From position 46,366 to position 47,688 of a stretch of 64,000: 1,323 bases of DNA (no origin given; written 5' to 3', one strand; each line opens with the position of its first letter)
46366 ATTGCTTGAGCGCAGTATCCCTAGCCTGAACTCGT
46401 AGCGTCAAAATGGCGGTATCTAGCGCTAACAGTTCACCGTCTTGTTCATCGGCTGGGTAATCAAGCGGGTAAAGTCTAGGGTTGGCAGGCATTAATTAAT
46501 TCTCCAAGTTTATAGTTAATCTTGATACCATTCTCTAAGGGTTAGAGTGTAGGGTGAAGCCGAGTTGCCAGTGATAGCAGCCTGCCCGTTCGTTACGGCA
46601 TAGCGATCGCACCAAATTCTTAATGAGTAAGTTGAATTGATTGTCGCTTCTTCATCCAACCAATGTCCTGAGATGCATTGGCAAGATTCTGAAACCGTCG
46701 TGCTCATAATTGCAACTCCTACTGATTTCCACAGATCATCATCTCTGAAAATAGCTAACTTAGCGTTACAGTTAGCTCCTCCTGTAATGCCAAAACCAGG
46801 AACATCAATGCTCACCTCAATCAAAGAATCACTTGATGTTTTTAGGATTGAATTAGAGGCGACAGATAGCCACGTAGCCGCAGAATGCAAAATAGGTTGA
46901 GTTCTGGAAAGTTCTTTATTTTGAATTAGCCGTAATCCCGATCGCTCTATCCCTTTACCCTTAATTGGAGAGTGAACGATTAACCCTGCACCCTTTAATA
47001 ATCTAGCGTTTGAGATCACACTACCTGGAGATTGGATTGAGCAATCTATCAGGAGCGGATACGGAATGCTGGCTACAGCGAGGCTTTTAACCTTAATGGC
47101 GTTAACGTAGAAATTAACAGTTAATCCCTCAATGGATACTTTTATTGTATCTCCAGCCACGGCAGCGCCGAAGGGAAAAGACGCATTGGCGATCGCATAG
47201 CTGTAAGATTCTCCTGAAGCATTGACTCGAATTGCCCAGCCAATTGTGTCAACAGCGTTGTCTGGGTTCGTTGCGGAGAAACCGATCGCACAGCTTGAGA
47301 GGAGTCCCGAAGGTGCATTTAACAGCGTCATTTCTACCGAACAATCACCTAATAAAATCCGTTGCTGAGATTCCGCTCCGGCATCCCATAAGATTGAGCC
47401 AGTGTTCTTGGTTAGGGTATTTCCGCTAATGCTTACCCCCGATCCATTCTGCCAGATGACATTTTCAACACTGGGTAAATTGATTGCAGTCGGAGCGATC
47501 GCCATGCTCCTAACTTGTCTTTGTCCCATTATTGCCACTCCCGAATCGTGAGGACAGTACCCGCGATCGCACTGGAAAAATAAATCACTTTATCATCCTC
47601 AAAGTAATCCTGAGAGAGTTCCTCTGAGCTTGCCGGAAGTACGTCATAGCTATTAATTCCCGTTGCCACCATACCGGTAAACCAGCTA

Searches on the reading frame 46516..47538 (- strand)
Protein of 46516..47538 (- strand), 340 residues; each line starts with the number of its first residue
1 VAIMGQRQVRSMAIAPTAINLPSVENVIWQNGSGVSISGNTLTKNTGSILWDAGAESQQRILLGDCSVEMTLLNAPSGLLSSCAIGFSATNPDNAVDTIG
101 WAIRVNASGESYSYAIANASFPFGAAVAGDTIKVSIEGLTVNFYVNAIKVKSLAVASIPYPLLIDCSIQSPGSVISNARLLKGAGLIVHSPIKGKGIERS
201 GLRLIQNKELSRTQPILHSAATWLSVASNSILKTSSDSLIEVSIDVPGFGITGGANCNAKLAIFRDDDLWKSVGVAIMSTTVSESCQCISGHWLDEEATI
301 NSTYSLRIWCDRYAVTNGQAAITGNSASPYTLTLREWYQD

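Call 12: search_protein_families(library=phrogs, proteins=[window:46516-47538:-], max_evalue=0.001)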
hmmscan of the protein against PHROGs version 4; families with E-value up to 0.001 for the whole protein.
window:46516-47538:- (340 aa): 1 family
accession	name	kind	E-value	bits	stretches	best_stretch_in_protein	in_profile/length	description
phrog_19691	-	head and packaging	0.0001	22.2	1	36-154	125-238/623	virion structural protein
